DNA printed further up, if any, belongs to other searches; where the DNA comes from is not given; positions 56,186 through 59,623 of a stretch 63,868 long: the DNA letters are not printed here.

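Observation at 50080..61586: Ten-gene, 11.5-kb translationally coupled operon of unassigned pathway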

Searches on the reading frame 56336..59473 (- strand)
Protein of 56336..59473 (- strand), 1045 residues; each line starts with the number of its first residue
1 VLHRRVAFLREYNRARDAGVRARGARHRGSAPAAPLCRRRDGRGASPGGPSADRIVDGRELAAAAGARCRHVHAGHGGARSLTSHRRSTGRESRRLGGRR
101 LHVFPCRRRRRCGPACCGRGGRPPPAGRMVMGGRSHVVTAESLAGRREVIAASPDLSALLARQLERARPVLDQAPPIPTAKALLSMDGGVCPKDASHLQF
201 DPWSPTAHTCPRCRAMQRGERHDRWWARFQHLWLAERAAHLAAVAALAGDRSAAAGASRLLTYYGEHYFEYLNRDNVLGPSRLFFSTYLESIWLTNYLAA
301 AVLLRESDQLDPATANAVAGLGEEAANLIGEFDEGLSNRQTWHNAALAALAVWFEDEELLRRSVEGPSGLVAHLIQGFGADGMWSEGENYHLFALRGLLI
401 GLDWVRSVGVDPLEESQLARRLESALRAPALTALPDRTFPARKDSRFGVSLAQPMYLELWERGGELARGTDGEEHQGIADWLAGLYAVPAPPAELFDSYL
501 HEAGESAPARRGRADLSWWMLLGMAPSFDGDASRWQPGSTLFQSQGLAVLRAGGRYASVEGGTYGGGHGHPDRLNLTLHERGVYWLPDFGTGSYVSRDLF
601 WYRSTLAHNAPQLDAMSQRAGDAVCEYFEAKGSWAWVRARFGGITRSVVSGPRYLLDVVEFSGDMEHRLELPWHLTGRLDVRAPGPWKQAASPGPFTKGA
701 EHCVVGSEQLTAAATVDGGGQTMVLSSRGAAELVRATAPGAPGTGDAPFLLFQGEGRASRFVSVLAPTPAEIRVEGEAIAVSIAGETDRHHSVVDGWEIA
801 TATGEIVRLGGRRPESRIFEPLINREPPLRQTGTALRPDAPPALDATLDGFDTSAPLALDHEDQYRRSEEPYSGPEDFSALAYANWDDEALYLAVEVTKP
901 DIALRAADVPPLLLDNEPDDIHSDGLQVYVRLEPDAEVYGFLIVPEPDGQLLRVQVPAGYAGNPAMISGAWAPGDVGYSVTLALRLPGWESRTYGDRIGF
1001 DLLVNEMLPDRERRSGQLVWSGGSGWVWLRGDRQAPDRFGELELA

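Call 4: search_protein_families(library=pfam, proteins=[window:56336-59473:-], max_evalue=0.01)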
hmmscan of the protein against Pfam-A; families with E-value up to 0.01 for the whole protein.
window:56336-59473:- (1045 aa): 2 families
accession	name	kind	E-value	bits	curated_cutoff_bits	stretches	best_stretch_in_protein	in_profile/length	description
PF07940.18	Hepar_II_III_C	-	2.1e-10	40.9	24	1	538-618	5-90/237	Heparinase II/III-like, C-terminal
PF06452.16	CBM9_1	-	0.0001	22.7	23.4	1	874-1044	28-182/185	Carbohydrate family 9 binding domain-like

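Call 5: search_protein_families(library=ncbifam, proteins=[window:56336-59473:-], max_evalue=0.01)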
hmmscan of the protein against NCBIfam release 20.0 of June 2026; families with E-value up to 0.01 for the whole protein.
window:56336-59473:- (1045 aa): 1 family
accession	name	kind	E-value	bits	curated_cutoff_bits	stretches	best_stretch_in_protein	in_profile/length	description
NF042990.1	olalg_lyase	equivalog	1.3e-06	27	1400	1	242-400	97-265/727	oligoalginate lyase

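Call 10: find_homologous_proteins(query=window:56339-59062:-, max_evalue=0.00001)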
Query window:56339-59062:- (908 aa): 3188 proteins with E <= 0.00001 among 8000 candidates; the best 120 are listed.
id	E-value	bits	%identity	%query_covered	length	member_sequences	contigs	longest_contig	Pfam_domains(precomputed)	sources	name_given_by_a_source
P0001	0.0e+0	2081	100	100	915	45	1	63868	PF07940.19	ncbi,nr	ncbi:MAG TPA: heparinase II/III family protein [Gemmatimonadales bacterium]|nr:heparinase II/III fam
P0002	0.0e+0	1744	82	100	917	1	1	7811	PF07940.19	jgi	jgi:hypothetical protein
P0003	0.0e+0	1668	80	100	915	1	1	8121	PF07940.19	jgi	jgi:hypothetical protein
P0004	0.0e+0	1641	78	100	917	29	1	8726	PF07940.19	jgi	jgi:hypothetical protein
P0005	0.0e+0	1616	76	100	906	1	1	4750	PF07940.19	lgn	-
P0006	0.0e+0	1587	76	100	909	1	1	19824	PF06452.17,PF07940.19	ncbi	-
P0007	0.0e+0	1579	76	100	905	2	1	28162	PF07940.19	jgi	jgi:hypothetical protein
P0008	0.0e+0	1503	72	100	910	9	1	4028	PF07940.19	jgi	jgi:hypothetical protein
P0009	0.0e+0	1469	71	100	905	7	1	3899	PF06452.17,PF07940.19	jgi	-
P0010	0.0e+0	1468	70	100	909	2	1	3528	PF06452.17,PF07940.19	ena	-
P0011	0.0e+0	1467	70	100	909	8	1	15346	PF06452.17,PF07940.19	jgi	jgi:hypothetical protein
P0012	0.0e+0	1466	70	100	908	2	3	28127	PF06452.17,PF07940.19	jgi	jgi:hypothetical protein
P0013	0.0e+0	1462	71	100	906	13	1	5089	PF06452.17,PF07940.19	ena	-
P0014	0.0e+0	1453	70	100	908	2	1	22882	PF06452.17,PF07940.19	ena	-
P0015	0.0e+0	1451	70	100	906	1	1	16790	PF06452.17,PF07940.19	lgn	-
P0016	0.0e+0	1442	70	100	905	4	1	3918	PF06452.17,PF07940.19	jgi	-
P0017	0.0e+0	1440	69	100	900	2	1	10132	PF06452.17,PF07940.19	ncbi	-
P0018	0.0e+0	1436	70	100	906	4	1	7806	PF06452.17,PF07940.19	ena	-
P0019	0.0e+0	1436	69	100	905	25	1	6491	PF06452.17,PF07940.19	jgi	jgi:hypothetical protein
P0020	0.0e+0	1436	69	100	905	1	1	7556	PF06452.17,PF07940.19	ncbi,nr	ncbi:MAG TPA: sugar-binding protein [Gemmatimonadales bacterium]|nr:sugar-binding protein [Gemmatimo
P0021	0.0e+0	1434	70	100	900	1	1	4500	PF06452.17,PF07940.19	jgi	-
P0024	0.0e+0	1428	69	100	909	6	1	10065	PF06452.17,PF07940.19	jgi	jgi:hypothetical protein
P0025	0.0e+0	1423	69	100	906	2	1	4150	PF06452.17,PF07940.19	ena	-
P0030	0.0e+0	1251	63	100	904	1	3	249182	PF06452.17,PF05426.19,PF07940.19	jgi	jgi:hypothetical protein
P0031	0.0e+0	1250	64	100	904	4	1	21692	PF06452.17,PF07940.19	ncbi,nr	ncbi:MAG TPA: heparinase II/III family protein [Gemmatimonadales bacterium]|nr:heparinase II/III fam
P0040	0.0e+0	1182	60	100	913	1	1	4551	PF06452.17,PF07940.19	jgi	jgi:hypothetical protein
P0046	0.0e+0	1164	58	100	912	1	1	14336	PF06452.17,PF07940.19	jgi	jgi:Heparinase II/III-like protein/Carbohydrate family 9 binding domain-like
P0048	0.0e+0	1162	60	100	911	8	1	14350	PF06452.17,PF07940.19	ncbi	ncbi:MAG: heparinase II/III family protein [Gemmatimonadales bacterium]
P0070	0.0e+0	1149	58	100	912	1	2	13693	PF06452.17,PF07940.19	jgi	jgi:hypothetical protein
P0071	0.0e+0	1148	59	100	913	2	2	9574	PF06452.17,PF07940.19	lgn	-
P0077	0.0e+0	1145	59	100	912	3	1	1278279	PF07940.19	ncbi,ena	-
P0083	0.0e+0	1143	61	100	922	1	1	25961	PF06452.17,PF07940.19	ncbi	-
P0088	0.0e+0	1141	58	100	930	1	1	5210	PF06452.17,PF07940.19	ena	-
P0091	0.0e+0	1140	60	100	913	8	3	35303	PF06452.17,PF07940.19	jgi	jgi:hypothetical protein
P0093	0.0e+0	1140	59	100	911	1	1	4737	PF06452.17,PF07940.19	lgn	-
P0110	0.0e+0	1136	59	100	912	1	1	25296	PF06452.17,PF07940.19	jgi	jgi:hypothetical protein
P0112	0.0e+0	1135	59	100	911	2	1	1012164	PF06452.17,PF07940.19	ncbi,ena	-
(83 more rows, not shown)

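Call 12: find_encoding_contigs(protein=P0077, flank=10000, max_places=2)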
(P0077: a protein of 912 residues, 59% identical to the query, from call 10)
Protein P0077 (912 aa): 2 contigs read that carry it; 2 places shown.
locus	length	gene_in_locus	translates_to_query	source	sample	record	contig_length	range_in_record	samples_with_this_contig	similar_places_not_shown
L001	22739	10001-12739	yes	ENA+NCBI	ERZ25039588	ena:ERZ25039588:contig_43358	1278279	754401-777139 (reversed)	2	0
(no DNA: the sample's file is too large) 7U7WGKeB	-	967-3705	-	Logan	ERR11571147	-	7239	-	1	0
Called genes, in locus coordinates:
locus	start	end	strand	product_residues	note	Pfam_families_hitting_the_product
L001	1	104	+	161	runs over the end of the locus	PF00293:NUDIX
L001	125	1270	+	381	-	PF03576:Peptidase_S58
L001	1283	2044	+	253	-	PF08241:Methyltransf_11, PF08242:Methyltransf_12, PF13649:Methyltransf_25, PF13847:Methyltransf_31 (weak)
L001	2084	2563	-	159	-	-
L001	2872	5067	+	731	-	-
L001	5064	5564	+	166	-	PF20033:DUF6438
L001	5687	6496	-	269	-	PF00528:BPD_transp_1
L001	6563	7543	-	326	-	PF19300:BPD_transp_1_N, PF00528:BPD_transp_1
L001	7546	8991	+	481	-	PF00496:SBP_bac_5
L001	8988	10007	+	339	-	PF00288:GHMP_kinases_N, PF08544:GHMP_kinases_C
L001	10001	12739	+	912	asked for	PF07940:Hepar_II_III_C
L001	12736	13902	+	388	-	PF00202:Aminotran_3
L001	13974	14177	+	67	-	-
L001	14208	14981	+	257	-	PF04909:Amidohydro_2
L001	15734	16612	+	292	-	-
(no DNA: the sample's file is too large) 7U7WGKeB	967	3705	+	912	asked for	PF07940:Hepar_II_III_C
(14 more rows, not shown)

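Call 15: search_solved_structures(query=window:56339-59062:-, max_evalue=0.1)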
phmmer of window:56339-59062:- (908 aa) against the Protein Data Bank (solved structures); distinct sequences matched with E-value up to 0.1: 7.
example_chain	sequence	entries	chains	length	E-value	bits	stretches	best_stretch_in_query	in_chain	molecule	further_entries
8bdd_A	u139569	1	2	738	3.1e-06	28.3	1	103-263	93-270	Alginate lyase family protein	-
7bjt_A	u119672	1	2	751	4.2e-06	27.9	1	407-473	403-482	Alginate lyase, family PL17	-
9irq_A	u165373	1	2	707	2.1e-05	25.6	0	137-259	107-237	Alginate lyase AlgL17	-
7bm6_A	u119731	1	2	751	4.7e-05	24.4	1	407-473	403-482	Alginate lyase, family PL17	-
4nei_A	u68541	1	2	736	0.00011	23.2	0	109-260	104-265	alginate lyase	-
4ok4_A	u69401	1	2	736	0.00021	22.3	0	424-485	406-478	Putative alginate lyase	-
4ojz_A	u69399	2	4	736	0.0014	19.6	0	424-485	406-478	Putative alginate lyase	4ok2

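Call 21: find_related_loci(query=A1, collection=genome_contigs, flank=10000)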
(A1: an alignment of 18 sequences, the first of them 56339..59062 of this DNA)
Query A1 (908 aa) in genome_contigs; peptide patterns used: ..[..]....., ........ (x = any residue, [..] = any of these).
599 stretches matched a pattern (row limit reached: there are more); 575 encode a relative of the query (tblastn E <= 1e-3); the best 80 are kept; 80 distinct loci.
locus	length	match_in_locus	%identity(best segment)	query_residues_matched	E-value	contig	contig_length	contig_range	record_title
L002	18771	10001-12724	79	1-908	0e+0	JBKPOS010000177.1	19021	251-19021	MAG: Gemmatimonadota bacterium isolate GS_HAYS_MAG_00008 GS_HAYS_000000766527, whole genome shotgun sequence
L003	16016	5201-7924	70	1-908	0e+0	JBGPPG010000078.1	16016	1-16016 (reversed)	MAG: Gemmatimonadota bacterium isolate OBJ2_061818_050_2 k141_3854689_length_16016_cov_16.3451, whole genome shotgun seq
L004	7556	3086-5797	69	1-908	0e+0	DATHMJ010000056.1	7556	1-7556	MAG TPA_asm: Gemmatimonadales bacterium isolate SMAG_U12629 k141_1363701, whole genome shotgun sequence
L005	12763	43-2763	69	1-907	0e+0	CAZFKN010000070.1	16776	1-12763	MAG TPA_asm: uncultured Gemmatimonadaceae bacterium isolate binchicken_co185_55 genome assembly, contig: NODE_4848_lengt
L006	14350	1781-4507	60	1-907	0e+0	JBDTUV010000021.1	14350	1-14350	MAG: Gemmatimonadales bacterium isolate cluster3_bin.52 NODE_16939_length_14350_cov_6.330885, whole genome shotgun seque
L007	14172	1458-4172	62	1-908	0e+0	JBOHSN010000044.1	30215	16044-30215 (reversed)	MAG: Gemmatimonadales bacterium isolate SD8034_metabat2.bin.22 NODE_64_length_30215_cov_3.853895, whole genome shotgun s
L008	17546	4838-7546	62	1-907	0e+0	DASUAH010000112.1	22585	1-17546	MAG TPA_asm: Gemmatimonadales bacterium isolate SMAG_U2490 k141_18452, whole genome shotgun sequence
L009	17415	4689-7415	60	1-907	0e+0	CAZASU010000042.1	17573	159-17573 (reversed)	MAG TPA_asm: uncultured Gemmatimonadaceae bacterium isolate SRP136066_co1_255 genome assembly, contig: NODE_3316_length_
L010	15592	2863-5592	60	1-907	0e+0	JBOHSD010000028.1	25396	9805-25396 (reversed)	MAG: Gemmatimonadales bacterium isolate SD8036_maxbin2.bin.21_sub NODE_793_length_25396_cov_2.684198, whole genome shotg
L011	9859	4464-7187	59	1-907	0e+0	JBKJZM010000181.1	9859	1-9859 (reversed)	MAG: Gemmatimonadales bacterium isolate swi_bin.243 S1Ck127_8922553_flag_0_multi_7.4681_len_9859, whole genome shotgun s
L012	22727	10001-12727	56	1-908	0e+0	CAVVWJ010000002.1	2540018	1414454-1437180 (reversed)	MAG: uncultured Gemmatimonadales bacterium isolate MFD07737.bin.1.47 genome assembly, contig: contig_38, whole genome sh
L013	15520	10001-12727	58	1-907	0e+0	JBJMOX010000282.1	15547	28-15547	MAG: Gemmatimonadales bacterium isolate H1_18_all_fractions_conc_3_68_14 k255_4818652, whole genome shotgun sequence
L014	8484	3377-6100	58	1-907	0e+0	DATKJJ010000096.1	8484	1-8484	MAG TPA_asm: Gemmatimonadales bacterium isolate SMAG_U14627 k141_814237, whole genome shotgun sequence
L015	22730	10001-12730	59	1-907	0e+0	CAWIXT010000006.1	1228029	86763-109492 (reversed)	MAG: uncultured Gemmatimonadales bacterium isolate MFD05747.bin.2.224 genome assembly, contig: contig_3729, whole genome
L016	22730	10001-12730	58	1-907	0e+0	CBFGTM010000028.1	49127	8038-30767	MAG TPA_asm: uncultured Gemmatimonadales bacterium isolate SRR28857639_binner13_Refined_3 genome assembly, contig: ERZ27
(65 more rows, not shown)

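Call 30: search_dna_similar(query=window:56339-59062:-, collection=plasmids, mode=protein, max_evalue=0.00001, max_rows=25)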
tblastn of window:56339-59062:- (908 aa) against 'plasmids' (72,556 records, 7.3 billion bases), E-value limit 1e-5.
Records with a match: 5; places in all: 5; records where one place covers at least 80% of the query: 0.
Best place of each record, by identity: <60% 5.
By first word of the organism name: Enterobacter 3; Streptomyces 1; Nonomuraea 1.
By predicted mobility (MOB-suite, as given by PLSDB): non-mobilizable 5.
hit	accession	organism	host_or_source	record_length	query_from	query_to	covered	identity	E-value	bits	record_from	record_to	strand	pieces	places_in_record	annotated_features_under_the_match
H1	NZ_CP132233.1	Enterobacter hormaechei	mixed culture,soil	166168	15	473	51%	25.6%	2e-6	60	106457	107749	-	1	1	heparinase II/III family protein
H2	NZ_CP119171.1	Enterobacter mori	Paris polyphylla,cell culture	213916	15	473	51%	25.6%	4e-6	59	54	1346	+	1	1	heparinase II/III family protein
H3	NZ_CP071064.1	Enterobacter mori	Homo sapiens,ascites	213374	15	473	51%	25.6%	6e-6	58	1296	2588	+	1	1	heparinase II/III family protein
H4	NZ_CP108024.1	Streptomyces sp. NBC_00316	-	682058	145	557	45%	27.2%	5e-8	65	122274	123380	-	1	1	heparinase II/III family protein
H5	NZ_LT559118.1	Nonomuraea gerenzanensis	-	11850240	127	483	39%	27.7%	1e-10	73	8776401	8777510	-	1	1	none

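Call 50: search_protein_representatives(protein=window:56339-59062:-)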
Query: 908 residues. Proteins with E-value up to 0.001 (for the whole library): 1790; up to 1e-10: 1147; up to 1e-30: 317. The best 150 are listed.
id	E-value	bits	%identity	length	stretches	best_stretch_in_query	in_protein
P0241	0.0e+00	1108.3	60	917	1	2-907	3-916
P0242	0.0e+00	1100.2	59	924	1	1-907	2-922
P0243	0.0e+00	1084.3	58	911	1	2-907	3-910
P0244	1.4e-281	952.9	52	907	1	1-907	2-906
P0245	2.8e-258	875.7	49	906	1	1-908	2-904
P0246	2.0e-254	863.0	51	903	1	3-907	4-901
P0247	1.5e-230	784.0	62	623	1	2-617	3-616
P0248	3.3e-210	716.6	50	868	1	81-907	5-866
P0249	1.5e-199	681.4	54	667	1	239-907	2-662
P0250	4.1e-175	600.5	44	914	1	5-907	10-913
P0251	1.8e-165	568.6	43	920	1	3-900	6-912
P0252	5.9e-163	560.3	53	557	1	359-907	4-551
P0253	4.6e-153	527.5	62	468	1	1-405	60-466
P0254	1.2e-151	522.9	48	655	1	259-907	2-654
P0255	2.1e-149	515.4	49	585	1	318-907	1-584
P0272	2.2e-126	439.2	38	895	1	4-902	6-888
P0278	7.9e-122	424.2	40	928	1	6-900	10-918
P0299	8.0e-103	361.3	36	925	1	23-902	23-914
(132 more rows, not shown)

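Call 54: find_homologous_proteins(query=A6, max_evalue=1e-20)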
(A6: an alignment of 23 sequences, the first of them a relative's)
Query A6 (23 sequences) (916 aa, profile of the alignment): 3413 proteins with E <= 1e-20 among 8000 candidates; the best 120 are listed.
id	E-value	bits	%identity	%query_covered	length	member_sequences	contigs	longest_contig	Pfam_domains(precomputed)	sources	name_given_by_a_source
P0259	0.0e+0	1213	37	99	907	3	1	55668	PF07940.19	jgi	jgi:hypothetical protein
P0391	0.0e+0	1197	39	97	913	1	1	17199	PF07940.19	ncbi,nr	ncbi:MAG TPA: heparinase II/III family protein [Gemmatimonadaceae bacterium]|nr:heparinase II/III fa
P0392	0.0e+0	1192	37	94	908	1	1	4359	PF07940.19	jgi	jgi:Heparinase II/III-like protein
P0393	0.0e+0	1192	36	96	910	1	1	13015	PF07940.19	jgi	jgi:hypothetical protein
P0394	0.0e+0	1192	37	97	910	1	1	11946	PF07940.19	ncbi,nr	ncbi:MAG: heparinase II/III family protein [Gemmatimonadota bacterium]|nr:heparinase II/III family p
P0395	0.0e+0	1191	36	97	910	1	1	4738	PF07940.19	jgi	jgi:hypothetical protein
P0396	0.0e+0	1190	36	96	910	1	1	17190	PF07940.19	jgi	jgi:heparinase II/III-like protein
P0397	0.0e+0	1190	35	97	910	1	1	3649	PF07940.19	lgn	-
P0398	0.0e+0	1189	42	59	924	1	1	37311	PF07940.19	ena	-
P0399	0.0e+0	1188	36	97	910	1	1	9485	PF07940.19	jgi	jgi:hypothetical protein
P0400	0.0e+0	1188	35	97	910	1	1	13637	PF07940.19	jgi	jgi:hypothetical protein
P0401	0.0e+0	1184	35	96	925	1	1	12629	PF07940.19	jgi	jgi:hypothetical protein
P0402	0.0e+0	1183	36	97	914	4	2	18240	PF07940.19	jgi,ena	jgi:hypothetical protein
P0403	0.0e+0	1183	37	97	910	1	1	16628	PF07940.19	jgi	jgi:hypothetical protein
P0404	0.0e+0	1183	37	99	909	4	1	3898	PF07940.19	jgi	-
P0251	0.0e+0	1172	47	100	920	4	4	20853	PF07940.19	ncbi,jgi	jgi:hypothetical protein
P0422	0.0e+0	1172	42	59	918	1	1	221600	PF07940.19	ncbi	ncbi:MAG: heparinase II/III domain-containing protein [Gemmatimonadaceae bacterium]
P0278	0.0e+0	1164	36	100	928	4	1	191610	PF07940.19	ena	-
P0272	0.0e+0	1160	41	57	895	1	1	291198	PF07940.19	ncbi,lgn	-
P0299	0.0e+0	1158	34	97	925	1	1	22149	PF07940.19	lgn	-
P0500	0.0e+0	1157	38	96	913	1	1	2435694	PF07940.19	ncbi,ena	-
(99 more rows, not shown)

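Call 55: find_encoding_contigs(protein=P0500, flank=10000, max_places=1)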
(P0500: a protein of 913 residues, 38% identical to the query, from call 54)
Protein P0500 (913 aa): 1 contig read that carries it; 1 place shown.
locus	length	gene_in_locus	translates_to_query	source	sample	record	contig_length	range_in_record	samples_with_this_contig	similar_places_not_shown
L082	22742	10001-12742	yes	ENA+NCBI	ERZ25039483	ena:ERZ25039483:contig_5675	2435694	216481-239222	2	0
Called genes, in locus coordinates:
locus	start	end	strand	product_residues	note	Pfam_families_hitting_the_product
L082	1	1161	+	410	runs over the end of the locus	PF00999:Na_H_Exchanger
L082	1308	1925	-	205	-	PF00081:Sod_Fe_N, PF02777:Sod_Fe_C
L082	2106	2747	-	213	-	PF09335:VTT_dom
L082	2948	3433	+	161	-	-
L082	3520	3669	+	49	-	PF18919:DUF5670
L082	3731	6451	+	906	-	PF01074:Glyco_hydro_38N, PF09261:Alpha-mann_mid, PF07748:Glyco_hydro_38C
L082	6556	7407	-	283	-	PF00528:BPD_transp_1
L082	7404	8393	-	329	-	PF19300:BPD_transp_1_N, PF00528:BPD_transp_1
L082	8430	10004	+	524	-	PF00496:SBP_bac_5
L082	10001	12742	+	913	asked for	PF07940:Hepar_II_III_C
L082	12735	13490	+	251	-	PF00588:SpoU_methylase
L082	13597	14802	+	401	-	PF00202:Aminotran_3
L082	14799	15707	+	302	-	PF04909:Amidohydro_2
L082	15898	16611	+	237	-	-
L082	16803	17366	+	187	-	PF02085:Cytochrom_CIII (faint), PF14537:Cytochrom_c3_2 (faint), PF14522:Cytochrome_C7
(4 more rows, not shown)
